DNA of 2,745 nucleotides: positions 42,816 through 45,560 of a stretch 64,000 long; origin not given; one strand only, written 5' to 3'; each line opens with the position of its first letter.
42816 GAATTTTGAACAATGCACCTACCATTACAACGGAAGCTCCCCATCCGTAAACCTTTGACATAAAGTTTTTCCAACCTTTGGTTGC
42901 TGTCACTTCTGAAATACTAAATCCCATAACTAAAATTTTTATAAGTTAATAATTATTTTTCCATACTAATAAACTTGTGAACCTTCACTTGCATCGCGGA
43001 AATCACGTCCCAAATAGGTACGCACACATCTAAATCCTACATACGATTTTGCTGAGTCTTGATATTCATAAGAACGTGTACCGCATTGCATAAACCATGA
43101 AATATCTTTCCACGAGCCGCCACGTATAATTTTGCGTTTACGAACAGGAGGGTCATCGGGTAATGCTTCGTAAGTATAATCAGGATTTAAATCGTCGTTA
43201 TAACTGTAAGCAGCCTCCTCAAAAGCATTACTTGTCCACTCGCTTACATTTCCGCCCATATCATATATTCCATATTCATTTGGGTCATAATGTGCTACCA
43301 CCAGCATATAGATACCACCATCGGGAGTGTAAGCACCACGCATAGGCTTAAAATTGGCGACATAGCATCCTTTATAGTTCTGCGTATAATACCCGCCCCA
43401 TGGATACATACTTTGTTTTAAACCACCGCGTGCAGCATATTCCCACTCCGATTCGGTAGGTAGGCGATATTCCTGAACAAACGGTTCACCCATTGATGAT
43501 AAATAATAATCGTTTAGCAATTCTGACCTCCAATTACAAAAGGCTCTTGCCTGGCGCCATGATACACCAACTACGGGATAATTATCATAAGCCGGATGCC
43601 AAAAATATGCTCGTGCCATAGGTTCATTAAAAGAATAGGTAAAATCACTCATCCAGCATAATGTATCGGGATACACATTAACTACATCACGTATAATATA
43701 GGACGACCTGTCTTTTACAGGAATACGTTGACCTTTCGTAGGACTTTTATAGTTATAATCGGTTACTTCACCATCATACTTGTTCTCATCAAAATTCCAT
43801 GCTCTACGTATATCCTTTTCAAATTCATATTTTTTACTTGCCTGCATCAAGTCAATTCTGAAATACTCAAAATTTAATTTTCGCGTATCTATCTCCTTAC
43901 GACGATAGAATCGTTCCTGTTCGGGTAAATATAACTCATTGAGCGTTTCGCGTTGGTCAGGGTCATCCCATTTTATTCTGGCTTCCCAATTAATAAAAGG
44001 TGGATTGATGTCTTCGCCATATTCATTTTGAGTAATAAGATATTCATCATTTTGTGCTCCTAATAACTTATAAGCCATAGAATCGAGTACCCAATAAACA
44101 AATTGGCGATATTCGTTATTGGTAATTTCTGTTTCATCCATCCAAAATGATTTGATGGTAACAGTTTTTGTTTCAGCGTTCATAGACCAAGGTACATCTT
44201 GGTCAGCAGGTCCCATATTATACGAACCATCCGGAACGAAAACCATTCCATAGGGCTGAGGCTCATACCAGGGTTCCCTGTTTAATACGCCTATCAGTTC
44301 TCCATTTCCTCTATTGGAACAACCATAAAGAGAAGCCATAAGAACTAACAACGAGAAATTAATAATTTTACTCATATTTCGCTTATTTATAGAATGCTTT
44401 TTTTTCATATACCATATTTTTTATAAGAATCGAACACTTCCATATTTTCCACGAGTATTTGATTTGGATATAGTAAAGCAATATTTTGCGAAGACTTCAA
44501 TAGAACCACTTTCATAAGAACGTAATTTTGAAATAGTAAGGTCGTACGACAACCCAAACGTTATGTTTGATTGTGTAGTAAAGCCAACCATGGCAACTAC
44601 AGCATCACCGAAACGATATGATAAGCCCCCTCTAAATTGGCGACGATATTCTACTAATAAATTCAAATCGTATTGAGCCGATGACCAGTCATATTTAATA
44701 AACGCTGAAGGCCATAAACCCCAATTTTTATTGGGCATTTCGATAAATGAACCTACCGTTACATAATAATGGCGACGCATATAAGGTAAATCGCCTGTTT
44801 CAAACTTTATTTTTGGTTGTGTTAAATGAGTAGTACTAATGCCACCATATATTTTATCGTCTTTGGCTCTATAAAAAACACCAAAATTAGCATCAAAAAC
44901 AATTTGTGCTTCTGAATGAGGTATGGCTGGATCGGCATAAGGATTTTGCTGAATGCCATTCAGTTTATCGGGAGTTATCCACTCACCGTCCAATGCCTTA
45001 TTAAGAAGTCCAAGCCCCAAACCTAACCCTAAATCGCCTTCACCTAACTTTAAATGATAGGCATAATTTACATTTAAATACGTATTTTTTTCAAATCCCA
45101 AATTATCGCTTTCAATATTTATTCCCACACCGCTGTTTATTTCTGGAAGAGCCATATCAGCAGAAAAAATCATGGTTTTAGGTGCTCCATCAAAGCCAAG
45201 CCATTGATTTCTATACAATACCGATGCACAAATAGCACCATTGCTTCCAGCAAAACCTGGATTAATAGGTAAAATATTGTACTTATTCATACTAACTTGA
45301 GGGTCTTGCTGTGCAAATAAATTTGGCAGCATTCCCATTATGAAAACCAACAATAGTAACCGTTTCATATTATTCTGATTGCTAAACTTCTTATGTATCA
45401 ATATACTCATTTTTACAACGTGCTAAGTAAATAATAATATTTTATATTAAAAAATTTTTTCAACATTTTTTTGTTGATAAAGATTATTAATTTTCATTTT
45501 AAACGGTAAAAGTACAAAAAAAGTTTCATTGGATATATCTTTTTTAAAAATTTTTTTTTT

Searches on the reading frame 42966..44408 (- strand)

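Call 31: search_protein_families(library=pfam, proteins=[window:42966-44408:-], max_evalue=0.000001)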
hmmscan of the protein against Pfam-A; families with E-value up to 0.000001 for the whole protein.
window:42966-44408:- (480 aa): 1 family
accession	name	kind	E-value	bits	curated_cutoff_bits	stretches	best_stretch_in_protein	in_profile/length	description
PF03781.23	FGE-sulfatase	-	1.3e-53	182.7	23.3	1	54-463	4-255/255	Sulfatase-modifying factor enzyme 1-like domain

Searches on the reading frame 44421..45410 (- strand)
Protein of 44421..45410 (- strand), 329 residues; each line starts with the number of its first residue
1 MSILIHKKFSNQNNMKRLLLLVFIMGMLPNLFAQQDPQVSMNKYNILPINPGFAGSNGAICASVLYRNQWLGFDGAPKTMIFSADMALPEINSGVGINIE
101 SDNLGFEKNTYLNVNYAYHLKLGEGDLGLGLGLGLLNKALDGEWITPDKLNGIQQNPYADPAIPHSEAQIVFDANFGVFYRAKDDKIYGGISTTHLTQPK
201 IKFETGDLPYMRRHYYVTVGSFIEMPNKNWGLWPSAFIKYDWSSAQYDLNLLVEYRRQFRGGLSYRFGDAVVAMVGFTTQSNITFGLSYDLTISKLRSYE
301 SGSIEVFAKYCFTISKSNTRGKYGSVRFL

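Call 31: search_protein_families(library=pfam, proteins=[window:44421-45410:-], max_evalue=0.000001)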
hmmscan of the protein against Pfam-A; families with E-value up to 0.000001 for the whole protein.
window:44421-45410:- (329 aa): 1 family
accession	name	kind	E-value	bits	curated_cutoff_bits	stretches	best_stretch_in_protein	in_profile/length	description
PF11751.14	PorP_SprF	-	3.6e-65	220.7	22.3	1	32-310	2-273/273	Type IX secretion system membrane protein PorP/SprF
